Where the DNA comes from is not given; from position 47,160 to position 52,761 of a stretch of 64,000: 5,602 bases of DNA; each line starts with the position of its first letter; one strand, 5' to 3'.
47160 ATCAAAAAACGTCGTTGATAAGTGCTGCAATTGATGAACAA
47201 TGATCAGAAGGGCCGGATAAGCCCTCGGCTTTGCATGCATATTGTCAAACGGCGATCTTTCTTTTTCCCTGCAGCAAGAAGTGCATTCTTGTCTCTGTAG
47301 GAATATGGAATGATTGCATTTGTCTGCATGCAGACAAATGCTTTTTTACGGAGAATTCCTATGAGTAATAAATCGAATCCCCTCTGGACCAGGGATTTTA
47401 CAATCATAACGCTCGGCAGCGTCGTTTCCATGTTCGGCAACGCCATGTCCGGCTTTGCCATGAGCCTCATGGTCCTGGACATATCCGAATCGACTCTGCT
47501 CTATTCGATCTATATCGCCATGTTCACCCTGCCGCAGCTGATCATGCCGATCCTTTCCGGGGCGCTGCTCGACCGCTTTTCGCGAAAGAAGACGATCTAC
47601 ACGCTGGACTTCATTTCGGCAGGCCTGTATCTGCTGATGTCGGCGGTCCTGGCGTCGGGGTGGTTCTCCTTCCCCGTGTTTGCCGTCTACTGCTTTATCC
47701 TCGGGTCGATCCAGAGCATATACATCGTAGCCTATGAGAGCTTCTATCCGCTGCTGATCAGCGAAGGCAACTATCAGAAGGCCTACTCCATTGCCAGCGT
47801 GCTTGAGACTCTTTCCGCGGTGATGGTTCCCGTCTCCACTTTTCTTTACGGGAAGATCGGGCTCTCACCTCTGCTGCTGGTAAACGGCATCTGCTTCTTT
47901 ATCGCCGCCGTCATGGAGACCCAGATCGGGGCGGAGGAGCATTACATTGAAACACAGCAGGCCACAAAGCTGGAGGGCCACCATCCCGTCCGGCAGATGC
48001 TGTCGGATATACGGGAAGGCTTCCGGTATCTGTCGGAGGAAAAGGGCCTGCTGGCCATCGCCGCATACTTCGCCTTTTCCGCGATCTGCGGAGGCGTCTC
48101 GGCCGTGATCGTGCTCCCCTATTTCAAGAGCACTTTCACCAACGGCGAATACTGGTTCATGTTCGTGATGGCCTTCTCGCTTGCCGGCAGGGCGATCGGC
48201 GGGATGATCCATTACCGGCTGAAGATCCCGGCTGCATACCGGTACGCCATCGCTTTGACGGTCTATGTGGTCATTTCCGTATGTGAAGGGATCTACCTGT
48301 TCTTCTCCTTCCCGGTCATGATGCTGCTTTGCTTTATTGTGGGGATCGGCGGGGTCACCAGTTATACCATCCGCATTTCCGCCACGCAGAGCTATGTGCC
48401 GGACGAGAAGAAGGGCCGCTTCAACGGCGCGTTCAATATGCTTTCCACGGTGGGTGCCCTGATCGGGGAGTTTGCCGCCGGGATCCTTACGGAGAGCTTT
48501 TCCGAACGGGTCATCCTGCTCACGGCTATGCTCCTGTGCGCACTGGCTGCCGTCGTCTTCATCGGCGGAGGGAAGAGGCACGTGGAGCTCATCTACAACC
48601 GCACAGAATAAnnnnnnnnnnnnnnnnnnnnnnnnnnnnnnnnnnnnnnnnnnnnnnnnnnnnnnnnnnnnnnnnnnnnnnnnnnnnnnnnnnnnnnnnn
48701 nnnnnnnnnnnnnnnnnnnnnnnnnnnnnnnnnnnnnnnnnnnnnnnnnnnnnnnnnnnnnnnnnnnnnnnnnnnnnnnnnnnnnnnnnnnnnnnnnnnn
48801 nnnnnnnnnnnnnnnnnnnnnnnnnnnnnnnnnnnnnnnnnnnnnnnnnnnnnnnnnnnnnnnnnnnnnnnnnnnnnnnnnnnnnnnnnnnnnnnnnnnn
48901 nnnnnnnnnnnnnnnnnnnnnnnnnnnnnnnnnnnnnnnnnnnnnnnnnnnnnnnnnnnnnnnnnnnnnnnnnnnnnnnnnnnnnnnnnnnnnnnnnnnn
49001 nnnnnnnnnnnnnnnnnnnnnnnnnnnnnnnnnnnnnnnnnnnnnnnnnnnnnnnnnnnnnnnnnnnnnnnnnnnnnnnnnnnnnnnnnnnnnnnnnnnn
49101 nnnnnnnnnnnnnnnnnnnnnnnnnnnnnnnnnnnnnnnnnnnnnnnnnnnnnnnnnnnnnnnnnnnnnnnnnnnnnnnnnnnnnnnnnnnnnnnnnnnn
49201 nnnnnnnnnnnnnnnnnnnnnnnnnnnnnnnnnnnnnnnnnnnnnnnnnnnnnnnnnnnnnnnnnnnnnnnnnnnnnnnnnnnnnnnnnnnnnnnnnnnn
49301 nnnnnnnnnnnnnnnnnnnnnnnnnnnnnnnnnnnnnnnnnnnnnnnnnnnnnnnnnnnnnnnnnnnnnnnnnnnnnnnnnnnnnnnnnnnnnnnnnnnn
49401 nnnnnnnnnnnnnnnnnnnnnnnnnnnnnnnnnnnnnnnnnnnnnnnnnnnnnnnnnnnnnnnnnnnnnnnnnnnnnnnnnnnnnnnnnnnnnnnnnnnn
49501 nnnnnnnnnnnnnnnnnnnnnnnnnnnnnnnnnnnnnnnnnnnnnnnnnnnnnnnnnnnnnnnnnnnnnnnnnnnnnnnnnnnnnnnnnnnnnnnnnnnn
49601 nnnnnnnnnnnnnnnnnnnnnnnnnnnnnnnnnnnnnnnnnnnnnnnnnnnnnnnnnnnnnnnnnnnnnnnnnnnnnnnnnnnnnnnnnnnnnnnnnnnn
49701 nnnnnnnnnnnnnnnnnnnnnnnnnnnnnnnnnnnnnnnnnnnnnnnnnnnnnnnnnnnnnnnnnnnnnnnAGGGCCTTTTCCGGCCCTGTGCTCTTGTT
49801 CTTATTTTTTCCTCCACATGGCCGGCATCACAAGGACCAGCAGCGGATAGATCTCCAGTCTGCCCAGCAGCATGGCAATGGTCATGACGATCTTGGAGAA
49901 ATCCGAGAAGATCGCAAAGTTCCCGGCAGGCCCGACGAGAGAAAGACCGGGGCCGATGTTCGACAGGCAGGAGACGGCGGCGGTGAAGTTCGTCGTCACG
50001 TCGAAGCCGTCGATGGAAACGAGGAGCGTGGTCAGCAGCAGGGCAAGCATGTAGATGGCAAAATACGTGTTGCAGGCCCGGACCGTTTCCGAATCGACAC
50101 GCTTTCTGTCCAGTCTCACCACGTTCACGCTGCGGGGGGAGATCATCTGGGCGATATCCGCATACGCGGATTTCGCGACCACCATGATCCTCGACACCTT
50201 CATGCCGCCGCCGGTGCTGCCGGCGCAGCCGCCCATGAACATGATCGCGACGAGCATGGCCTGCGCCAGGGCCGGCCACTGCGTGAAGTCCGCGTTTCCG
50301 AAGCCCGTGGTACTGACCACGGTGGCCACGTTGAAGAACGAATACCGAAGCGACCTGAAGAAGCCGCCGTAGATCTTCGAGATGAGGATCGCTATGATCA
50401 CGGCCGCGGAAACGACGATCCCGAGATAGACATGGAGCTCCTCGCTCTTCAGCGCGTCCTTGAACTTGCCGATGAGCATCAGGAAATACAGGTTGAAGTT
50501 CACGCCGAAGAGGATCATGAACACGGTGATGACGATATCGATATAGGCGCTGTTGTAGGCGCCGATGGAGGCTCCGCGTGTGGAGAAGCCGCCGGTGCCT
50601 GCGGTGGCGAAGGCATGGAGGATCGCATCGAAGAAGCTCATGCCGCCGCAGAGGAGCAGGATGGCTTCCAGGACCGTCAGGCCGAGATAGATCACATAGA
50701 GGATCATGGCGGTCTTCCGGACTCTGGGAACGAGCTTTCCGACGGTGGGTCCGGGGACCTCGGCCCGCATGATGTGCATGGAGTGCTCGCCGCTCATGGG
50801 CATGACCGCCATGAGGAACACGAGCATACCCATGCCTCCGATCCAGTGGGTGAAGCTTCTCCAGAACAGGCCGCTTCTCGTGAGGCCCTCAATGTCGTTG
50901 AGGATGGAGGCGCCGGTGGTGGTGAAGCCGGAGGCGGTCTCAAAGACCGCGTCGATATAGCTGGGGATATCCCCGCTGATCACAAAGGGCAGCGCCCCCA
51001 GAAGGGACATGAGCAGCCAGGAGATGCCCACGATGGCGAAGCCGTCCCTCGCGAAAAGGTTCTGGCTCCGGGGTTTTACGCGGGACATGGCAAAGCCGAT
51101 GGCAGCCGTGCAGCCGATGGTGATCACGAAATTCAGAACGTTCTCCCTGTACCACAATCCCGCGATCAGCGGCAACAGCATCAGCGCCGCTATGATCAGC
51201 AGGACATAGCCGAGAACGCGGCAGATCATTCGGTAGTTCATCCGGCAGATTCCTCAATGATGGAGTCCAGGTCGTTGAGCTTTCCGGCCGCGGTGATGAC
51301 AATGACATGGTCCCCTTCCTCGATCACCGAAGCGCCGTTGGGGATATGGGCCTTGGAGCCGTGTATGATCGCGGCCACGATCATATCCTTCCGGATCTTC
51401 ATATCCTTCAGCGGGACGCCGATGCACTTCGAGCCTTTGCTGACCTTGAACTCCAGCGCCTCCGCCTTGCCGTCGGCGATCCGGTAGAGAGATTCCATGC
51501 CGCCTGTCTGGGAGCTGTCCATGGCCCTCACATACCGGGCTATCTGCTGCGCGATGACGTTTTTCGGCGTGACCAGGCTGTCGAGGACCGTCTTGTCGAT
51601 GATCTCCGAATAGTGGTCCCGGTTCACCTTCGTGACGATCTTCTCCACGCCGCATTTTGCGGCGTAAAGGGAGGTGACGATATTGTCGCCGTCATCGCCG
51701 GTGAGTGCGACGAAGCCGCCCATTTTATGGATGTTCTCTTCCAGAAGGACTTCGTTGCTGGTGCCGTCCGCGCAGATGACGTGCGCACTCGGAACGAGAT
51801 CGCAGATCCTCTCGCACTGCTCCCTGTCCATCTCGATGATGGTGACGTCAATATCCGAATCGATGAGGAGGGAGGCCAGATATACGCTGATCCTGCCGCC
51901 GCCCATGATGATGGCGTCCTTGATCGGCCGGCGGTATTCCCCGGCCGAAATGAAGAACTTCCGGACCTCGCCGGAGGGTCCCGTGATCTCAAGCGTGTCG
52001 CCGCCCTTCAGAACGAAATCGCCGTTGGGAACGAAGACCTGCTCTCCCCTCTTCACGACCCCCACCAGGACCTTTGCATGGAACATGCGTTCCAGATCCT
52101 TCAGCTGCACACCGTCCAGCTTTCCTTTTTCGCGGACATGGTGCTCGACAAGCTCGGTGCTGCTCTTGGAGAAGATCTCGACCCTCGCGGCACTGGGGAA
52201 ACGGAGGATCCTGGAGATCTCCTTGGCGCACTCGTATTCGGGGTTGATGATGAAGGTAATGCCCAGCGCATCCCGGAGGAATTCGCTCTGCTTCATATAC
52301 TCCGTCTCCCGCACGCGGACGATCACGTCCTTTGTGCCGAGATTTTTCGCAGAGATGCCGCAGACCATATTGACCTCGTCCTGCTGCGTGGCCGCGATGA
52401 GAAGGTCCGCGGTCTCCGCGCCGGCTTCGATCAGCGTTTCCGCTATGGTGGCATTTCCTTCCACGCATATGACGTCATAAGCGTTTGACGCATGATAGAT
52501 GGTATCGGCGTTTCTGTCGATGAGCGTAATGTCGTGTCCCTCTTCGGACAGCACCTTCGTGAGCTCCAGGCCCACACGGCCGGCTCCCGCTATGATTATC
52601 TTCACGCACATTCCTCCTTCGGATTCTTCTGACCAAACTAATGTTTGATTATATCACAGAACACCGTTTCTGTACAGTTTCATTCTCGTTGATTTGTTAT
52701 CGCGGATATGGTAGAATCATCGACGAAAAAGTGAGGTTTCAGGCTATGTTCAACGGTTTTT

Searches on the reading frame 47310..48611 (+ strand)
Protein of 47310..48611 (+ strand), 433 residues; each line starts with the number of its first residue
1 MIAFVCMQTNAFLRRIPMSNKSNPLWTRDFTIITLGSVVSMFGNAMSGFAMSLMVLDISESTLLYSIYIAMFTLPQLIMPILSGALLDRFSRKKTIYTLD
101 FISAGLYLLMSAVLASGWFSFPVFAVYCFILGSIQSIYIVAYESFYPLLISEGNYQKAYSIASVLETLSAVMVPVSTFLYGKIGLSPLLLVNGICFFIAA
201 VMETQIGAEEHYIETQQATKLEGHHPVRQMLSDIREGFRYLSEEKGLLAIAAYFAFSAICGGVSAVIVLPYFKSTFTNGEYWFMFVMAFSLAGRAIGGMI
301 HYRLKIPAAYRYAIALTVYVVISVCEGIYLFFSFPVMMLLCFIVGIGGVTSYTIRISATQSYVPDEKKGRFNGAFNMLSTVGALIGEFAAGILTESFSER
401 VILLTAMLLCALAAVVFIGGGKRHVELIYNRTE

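Call 12: search_protein_families(library=pfam, proteins=[window:47310-48611:+], max_evalue=0.001)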
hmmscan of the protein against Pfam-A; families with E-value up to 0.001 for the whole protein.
window:47310-48611:+ (433 aa): 2 families
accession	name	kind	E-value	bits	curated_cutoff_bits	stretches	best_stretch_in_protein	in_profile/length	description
PF07690.21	MFS_1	-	1.7e-25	90.1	33.4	1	34-386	2-346/347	Major Facilitator Superfamily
PF05977.19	MFS_3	-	1.3e-12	47.4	27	1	23-417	5-390/524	Transmembrane secretion effector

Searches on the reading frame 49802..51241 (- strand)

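Call 77: search_protein_families(library=pfam, proteins=[window:49802-51241:-], max_evalue=0.001)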
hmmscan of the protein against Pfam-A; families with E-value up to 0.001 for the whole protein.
window:49802-51241:- (479 aa): 1 family
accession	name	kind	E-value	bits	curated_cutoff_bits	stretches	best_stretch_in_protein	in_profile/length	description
PF02386.22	TrkH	-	1.1e-63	215.9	27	2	38-261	9-246/502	Cation transport protein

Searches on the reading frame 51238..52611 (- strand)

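Call 77: search_protein_families(library=pfam, proteins=[window:51238-52611:-], max_evalue=0.001)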
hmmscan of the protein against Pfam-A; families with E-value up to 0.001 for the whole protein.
window:51238-52611:- (457 aa): 14 families
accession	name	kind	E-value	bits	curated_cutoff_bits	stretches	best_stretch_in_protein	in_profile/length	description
PF02254.24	TrkA_N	-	7.3e-45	152.5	23.8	2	5-124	1-116/116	TrkA-N domain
PF02080.26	TrkA_C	-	2.3e-22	79.1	27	2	387-451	3-69/71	TrkA-C domain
PF00070.33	Pyr_redox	-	4.7e-08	33.9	22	0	4-35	1-32/82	Pyridine nucleotide-disulphide oxidoreductase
PF13241.12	NAD_binding_7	-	9.6e-08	33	22.1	1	4-85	9-79/104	Putative NAD(P)-binding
PF03435.24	Sacchrp_dh_NADP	-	9.1e-06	26.5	25.1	0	5-73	1-74/129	Saccharopine dehydrogenase NADP binding domain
PF06241.17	Castor_Poll_mid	-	1.1e-05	25.8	26.7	0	157-212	32-89/104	Castor and Pollux, part of voltage-gated ion channel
PF07992.20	Pyr_redox_2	-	1.2e-05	25.4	26.1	0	4-36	144-176/291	Pyridine nucleotide-disulphide oxidoreductase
PF02558.23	ApbA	-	1.9e-05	24.8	22.2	0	5-97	1-96/150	Ketopantoate reductase PanE/ApbA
PF01494.25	FAD_binding_3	-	4.7e-05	23.2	22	0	3-40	2-39/349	FAD binding domain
PF13478.12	XdhC_C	-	4.8e-05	24.3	29.7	0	5-42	1-40/125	XdhC Rossmann domain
PF02737.24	3HCDH_N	-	7.5e-05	23.2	22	0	5-45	2-42/180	3-hydroxyacyl-CoA dehydrogenase, NAD binding domain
PF03721.20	UDPG_MGDP_dh_N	-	0.00048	20.2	27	1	4-67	2-65/187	UDP-glucose/GDP-mannose dehydrogenase family, NAD binding domain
PF13450.12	NAD_binding_8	-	0.00073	20.2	21.9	0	7-37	1-31/68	NAD(P)-binding Rossmann-like domain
PF01488.26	Shikimate_DH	-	0.00094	19.7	24.3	0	4-79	14-87/138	Shikimate / quinate 5-dehydrogenase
